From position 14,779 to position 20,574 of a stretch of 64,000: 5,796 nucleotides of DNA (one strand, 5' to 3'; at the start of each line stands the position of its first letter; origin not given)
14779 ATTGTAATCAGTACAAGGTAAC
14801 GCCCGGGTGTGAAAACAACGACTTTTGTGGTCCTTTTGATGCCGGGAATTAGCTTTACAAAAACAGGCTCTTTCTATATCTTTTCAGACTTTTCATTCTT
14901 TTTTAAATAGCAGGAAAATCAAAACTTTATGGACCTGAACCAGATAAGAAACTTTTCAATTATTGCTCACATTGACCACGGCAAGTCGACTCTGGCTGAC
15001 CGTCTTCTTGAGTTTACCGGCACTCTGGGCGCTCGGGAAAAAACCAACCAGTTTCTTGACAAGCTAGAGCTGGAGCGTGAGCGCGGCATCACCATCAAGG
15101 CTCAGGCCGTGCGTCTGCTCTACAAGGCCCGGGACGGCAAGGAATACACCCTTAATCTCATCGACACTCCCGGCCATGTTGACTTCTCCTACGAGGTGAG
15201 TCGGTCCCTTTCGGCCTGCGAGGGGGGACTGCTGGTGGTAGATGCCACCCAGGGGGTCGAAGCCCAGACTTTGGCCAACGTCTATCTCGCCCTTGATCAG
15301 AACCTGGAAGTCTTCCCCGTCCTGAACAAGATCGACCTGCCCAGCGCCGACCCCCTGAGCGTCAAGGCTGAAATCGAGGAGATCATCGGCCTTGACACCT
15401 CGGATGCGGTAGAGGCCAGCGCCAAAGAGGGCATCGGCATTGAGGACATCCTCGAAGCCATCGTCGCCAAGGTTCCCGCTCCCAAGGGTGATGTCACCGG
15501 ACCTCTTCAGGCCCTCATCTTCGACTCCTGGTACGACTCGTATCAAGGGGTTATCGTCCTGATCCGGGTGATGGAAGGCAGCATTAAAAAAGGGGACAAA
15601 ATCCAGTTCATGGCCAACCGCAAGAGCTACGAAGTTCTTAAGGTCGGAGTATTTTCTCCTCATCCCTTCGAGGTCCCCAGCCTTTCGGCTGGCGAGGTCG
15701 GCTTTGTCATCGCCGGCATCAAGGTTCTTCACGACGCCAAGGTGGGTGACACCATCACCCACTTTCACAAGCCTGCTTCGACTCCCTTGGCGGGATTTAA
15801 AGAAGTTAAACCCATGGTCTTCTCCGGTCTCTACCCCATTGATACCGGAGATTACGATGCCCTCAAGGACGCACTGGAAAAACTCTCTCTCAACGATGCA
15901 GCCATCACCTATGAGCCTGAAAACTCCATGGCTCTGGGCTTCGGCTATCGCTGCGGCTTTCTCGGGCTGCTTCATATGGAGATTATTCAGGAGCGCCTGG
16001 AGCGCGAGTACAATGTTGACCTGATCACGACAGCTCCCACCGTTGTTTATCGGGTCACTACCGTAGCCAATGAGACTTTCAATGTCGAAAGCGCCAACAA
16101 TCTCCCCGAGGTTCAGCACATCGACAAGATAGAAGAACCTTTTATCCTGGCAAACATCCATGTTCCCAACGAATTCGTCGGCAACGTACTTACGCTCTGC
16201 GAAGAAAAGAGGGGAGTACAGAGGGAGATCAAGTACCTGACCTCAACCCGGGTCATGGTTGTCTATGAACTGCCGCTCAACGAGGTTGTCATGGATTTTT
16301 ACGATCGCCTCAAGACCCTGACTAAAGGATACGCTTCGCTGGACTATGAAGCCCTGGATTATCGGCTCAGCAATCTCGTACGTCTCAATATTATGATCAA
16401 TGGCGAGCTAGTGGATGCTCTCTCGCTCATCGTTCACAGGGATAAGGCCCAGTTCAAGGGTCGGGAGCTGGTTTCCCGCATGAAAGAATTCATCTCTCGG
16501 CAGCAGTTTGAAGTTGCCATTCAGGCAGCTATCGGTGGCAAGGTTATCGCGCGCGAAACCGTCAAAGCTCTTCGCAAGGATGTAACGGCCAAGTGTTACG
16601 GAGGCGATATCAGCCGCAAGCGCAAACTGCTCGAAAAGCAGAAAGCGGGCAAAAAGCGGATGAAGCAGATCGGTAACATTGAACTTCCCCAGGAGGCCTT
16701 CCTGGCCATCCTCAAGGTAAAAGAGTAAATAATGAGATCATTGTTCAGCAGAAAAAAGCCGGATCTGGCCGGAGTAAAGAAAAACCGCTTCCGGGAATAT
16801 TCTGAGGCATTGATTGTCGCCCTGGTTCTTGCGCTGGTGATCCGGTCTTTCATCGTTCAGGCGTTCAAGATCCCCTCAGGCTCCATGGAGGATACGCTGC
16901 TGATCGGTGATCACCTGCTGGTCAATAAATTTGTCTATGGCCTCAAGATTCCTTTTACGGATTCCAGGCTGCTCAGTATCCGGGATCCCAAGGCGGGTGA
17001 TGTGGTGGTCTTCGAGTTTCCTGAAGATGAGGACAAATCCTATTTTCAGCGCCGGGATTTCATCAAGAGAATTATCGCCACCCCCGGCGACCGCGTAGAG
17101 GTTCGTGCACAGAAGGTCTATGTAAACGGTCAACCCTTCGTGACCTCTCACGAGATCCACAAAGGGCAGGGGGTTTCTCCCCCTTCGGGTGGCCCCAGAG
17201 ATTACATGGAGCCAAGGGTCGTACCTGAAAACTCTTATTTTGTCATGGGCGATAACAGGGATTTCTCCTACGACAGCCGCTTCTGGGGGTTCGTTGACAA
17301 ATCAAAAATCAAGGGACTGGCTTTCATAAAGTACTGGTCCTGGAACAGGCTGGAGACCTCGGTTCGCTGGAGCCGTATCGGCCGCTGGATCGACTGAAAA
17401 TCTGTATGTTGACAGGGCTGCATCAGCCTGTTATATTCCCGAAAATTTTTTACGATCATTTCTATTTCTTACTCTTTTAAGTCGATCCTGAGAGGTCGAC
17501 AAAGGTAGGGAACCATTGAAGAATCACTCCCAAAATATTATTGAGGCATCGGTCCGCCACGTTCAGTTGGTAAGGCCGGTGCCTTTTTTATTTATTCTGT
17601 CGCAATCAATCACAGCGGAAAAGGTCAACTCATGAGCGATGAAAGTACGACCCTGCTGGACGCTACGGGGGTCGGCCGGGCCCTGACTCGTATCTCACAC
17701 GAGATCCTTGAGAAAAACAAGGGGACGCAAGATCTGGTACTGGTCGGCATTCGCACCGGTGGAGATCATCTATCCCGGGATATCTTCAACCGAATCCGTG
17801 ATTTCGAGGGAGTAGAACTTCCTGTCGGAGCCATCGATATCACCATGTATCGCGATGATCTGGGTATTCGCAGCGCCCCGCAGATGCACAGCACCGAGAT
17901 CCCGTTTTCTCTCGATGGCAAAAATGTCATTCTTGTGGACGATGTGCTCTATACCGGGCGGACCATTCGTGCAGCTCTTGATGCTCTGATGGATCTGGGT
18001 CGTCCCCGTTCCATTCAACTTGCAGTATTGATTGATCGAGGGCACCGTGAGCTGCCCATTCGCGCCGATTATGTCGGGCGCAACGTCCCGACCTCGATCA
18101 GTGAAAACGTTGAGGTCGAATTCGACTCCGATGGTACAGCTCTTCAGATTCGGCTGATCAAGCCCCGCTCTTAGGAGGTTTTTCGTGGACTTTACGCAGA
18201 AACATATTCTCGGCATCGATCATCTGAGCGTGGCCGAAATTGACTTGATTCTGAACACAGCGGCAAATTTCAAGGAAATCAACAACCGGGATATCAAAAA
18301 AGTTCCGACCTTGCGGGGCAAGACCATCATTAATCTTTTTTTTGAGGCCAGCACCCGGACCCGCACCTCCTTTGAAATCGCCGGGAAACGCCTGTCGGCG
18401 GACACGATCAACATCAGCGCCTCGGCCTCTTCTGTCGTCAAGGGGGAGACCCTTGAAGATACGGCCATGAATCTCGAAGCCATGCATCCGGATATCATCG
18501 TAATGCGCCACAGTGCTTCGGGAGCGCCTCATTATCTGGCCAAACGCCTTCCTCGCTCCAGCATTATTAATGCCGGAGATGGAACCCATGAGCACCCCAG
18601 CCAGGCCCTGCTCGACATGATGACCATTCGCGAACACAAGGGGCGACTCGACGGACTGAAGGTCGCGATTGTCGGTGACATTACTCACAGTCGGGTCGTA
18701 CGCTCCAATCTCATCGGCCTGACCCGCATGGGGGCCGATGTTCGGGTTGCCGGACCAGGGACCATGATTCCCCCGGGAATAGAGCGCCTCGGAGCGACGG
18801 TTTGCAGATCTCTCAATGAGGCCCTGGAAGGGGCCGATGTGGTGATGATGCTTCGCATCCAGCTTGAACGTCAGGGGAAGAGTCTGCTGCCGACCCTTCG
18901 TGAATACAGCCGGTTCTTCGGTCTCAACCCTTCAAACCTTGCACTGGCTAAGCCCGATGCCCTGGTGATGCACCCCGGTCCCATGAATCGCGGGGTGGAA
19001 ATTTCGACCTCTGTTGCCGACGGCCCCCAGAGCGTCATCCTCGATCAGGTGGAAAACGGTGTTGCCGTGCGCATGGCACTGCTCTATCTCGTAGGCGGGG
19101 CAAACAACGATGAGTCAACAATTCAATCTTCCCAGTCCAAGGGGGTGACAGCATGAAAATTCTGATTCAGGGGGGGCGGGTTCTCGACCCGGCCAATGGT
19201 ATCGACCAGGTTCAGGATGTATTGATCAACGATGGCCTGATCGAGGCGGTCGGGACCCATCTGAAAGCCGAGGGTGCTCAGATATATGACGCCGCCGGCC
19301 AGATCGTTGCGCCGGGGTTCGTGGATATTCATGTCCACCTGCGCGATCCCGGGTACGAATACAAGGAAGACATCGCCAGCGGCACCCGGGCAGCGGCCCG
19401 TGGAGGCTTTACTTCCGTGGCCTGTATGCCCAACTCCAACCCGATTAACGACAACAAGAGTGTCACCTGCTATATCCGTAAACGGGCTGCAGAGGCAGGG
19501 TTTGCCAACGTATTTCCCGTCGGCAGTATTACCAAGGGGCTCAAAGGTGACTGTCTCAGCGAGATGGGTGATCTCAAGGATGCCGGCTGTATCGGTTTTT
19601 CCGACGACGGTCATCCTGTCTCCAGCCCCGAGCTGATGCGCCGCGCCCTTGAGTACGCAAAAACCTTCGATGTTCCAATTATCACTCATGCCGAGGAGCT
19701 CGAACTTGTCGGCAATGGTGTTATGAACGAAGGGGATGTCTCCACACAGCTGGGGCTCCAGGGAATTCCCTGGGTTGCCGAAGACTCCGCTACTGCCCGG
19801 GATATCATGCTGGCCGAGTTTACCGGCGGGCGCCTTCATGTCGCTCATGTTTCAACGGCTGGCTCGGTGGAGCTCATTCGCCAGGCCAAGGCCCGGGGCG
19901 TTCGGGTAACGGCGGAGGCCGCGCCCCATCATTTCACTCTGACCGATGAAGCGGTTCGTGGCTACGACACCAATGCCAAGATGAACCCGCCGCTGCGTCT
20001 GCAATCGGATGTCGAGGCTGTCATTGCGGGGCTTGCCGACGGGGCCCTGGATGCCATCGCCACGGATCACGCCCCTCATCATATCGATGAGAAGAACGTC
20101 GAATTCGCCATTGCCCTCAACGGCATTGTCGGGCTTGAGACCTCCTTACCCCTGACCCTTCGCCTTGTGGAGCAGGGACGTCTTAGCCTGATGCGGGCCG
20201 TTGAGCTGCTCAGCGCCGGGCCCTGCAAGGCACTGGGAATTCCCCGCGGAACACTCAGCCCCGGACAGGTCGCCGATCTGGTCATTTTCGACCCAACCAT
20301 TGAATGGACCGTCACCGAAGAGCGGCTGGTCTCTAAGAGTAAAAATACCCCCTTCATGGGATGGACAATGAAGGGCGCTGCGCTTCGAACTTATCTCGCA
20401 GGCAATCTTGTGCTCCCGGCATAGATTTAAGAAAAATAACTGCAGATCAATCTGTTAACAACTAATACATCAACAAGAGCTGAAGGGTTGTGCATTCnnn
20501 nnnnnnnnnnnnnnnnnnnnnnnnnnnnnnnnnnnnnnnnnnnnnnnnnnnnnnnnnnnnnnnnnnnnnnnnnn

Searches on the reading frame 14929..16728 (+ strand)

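Call 55: search_protein_families(library=pfam, proteins=[window:14929-16728:+], max_evalue=0.00001)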
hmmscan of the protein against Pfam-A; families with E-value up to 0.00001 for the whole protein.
window:14929-16728:+ (599 aa): 4 families
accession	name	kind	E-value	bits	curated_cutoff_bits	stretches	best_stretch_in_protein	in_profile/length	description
PF00009.33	GTP_EFTU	-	7.2e-54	182.7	26.5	1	5-183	2-187/188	Elongation factor Tu GTP binding domain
PF06421.17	LepA_C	-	4.6e-51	171.9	29.7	1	490-596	1-107/107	GTP-binding protein LepA C-terminus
PF00679.30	EFG_C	-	7.8e-20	71.1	27.9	1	401-486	2-86/89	Elongation factor G C-terminus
PF03144.31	GTP_EFTU_D2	-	1.8e-12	47.9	30.3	1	207-277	1-73/73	Elongation factor Tu domain 2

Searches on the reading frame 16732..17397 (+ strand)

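Call 55: search_protein_families(library=pfam, proteins=[window:16732-17397:+], max_evalue=0.00001)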
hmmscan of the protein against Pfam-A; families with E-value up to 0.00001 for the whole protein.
window:16732-17397:+ (221 aa): 1 family
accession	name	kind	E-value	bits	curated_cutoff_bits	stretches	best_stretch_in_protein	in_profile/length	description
PF10502.14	Peptidase_S26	-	5.5e-50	170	22.9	1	21-202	2-168/168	Signal peptidase, peptidase S26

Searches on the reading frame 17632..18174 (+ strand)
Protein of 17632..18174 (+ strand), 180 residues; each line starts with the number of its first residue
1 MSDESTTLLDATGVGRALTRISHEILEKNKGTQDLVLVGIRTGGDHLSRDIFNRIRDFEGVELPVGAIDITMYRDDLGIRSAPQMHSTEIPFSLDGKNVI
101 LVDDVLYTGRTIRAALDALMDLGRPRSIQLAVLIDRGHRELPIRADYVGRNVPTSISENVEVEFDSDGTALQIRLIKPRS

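Call 56: search_protein_families(library=pfam, proteins=[window:17632-18174:+], max_evalue=0.00001)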
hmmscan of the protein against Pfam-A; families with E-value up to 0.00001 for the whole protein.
window:17632-18174:+ (180 aa): 2 families
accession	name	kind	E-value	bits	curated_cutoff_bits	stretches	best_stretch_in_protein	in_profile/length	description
PF00156.33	Pribosyltran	-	1e-23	83.8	26.3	1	6-165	3-156/158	Phosphoribosyl transferase domain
PF14681.12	UPRTase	-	9e-06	25.7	27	0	70-134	96-159/206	Uracil phosphoribosyltransferase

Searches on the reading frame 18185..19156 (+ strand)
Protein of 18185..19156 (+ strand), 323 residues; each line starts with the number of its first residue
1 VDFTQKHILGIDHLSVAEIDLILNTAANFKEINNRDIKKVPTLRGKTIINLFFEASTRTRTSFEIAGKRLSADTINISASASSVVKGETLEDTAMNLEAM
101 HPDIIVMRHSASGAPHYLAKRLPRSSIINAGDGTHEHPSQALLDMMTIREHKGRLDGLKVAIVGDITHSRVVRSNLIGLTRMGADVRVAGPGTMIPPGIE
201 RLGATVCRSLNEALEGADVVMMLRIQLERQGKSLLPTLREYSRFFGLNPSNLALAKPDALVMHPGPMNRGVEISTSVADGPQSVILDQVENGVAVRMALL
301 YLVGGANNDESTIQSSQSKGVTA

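Call 56: search_protein_families(library=pfam, proteins=[window:18185-19156:+], max_evalue=0.00001)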
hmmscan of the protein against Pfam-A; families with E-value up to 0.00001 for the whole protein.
window:18185-19156:+ (323 aa): 2 families
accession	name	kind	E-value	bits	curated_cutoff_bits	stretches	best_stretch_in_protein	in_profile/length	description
PF02729.26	OTCace_N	-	2.8e-46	157.7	29.9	1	6-150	1-148/148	Aspartate/ornithine carbamoyltransferase, carbamoyl-P binding domain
PF00185.30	OTCace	-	2.3e-30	106.2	29.4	1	156-302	1-156/157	Aspartate/ornithine carbamoyltransferase, Asp/Orn binding domain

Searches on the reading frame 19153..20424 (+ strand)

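Call 56: search_protein_families(library=pfam, proteins=[window:19153-20424:+], max_evalue=0.00001)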
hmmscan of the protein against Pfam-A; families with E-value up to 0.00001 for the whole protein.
window:19153-20424:+ (423 aa): 3 families
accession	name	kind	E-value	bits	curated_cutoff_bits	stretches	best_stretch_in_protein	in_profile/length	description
PF01979.26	Amidohydro_1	-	6.6e-33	114.8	25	1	51-420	1-345/345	Amidohydrolase family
PF07969.17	Amidohydro_3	-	1.6e-14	54.7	29.7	1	338-420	401-471/472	Amidohydrolase family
PF12890.13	DHOase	-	5.7e-07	30.2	21.2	1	50-235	2-139/142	Dihydro-orotase-like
